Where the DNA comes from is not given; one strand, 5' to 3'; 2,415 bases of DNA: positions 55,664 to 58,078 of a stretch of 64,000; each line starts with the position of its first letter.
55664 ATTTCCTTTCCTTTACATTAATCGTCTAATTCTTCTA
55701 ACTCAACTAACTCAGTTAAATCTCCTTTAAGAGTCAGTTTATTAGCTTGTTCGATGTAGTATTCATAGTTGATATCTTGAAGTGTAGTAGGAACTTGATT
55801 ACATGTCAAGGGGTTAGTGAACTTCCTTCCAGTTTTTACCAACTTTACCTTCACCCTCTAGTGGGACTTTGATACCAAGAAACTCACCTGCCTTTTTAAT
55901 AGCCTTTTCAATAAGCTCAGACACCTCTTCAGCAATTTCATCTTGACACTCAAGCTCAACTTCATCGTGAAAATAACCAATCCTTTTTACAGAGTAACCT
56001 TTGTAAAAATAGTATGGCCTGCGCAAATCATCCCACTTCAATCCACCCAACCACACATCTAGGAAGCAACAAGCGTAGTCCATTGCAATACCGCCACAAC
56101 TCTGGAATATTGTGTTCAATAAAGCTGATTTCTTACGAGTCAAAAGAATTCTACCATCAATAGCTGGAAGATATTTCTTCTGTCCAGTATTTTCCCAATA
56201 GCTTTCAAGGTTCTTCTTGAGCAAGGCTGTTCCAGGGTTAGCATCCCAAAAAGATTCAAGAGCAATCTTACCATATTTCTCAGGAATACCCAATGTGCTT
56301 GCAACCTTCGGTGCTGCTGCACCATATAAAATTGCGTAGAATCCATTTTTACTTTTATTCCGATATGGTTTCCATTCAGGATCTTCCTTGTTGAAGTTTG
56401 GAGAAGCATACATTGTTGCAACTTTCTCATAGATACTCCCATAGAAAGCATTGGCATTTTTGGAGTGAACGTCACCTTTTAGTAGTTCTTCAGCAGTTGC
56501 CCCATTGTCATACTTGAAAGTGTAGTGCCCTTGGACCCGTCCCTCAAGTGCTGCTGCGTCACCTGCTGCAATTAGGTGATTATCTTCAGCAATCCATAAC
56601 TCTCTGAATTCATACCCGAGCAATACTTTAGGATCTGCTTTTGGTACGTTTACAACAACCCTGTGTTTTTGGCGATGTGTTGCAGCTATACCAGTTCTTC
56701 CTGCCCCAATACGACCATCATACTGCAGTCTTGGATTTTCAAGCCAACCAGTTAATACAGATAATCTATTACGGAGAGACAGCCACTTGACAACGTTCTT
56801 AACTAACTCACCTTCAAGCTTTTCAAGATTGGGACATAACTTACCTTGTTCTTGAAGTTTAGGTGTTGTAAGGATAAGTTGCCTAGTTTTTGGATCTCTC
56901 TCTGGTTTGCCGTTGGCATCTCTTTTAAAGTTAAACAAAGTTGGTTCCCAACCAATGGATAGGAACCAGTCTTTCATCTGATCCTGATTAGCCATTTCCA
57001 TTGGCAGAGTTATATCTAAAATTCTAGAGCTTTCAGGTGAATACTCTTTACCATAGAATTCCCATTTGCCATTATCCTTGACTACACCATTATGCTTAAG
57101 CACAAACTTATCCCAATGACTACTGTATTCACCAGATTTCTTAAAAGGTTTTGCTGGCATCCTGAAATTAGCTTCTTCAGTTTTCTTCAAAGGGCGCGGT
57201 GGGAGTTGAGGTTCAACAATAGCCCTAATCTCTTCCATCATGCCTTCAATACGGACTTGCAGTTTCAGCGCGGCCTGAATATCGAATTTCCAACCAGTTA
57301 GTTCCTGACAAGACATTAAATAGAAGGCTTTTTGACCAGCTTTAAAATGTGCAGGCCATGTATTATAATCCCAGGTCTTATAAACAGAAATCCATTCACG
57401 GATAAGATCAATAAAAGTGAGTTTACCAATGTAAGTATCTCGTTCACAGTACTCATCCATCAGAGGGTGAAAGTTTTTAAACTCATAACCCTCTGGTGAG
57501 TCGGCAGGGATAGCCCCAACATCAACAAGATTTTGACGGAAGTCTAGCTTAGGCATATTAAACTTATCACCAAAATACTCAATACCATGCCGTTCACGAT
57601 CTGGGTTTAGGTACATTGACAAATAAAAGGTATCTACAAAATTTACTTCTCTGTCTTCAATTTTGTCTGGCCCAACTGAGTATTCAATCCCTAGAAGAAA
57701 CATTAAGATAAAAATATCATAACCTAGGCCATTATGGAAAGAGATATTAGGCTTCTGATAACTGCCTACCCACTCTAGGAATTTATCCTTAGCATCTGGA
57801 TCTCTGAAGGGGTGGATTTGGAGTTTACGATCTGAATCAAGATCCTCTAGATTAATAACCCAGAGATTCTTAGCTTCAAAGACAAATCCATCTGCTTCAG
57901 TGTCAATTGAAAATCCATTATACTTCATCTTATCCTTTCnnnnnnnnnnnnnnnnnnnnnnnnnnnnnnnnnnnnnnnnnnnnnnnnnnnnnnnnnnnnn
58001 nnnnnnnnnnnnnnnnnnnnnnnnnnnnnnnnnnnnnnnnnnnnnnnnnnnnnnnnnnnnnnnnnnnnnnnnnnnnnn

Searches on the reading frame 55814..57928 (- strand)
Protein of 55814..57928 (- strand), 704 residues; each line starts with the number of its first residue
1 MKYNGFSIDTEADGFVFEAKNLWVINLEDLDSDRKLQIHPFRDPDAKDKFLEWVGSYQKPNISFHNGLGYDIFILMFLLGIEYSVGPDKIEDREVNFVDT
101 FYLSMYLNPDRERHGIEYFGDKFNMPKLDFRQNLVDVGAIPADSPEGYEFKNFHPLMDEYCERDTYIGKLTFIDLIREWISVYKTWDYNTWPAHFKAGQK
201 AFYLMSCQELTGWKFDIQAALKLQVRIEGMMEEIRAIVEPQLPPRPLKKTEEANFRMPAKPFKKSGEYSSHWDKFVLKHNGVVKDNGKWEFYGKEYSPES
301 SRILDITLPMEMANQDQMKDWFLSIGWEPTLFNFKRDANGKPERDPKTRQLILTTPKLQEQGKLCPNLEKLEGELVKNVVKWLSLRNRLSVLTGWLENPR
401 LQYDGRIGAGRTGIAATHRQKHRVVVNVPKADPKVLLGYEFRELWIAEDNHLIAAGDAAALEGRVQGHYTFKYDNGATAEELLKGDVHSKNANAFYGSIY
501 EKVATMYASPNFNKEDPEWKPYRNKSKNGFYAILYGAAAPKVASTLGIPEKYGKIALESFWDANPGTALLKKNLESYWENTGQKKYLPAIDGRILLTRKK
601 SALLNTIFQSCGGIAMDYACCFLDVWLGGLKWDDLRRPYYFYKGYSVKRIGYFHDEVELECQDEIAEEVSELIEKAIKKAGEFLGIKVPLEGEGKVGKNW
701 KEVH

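Call 40: search_protein_families(library=phrogs, proteins=[window:55814-57928:-], max_evalue=0.00001)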
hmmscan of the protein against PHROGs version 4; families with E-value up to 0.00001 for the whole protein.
window:55814-57928:- (704 aa): 7 families
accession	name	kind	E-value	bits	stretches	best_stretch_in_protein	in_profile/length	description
phrog_17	-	DNA, RNA and nucleotide metabolism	1.2e-91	309.4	1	6-702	673-1232/1445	DNA polymerase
phrog_15971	-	DNA, RNA and nucleotide metabolism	1.9e-43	150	2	521-704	210-376/376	DNA polymerase I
phrog_8888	-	DNA, RNA and nucleotide metabolism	6.5e-24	86.4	1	442-661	2-192/295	DNA polymerase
phrog_6375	-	DNA, RNA and nucleotide metabolism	7.2e-24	85.8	1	534-704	1-204/204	DNA polymerase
phrog_16667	-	DNA, RNA and nucleotide metabolism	7.5e-14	52.8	1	543-661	2-120/229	DNA polymerase I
phrog_24147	-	DNA, RNA and nucleotide metabolism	1.4e-11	45.5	1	604-704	6-93/93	DNA polymerase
phrog_2573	-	DNA, RNA and nucleotide metabolism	7.9e-07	29.5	0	453-679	19-247/336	DNA polymerase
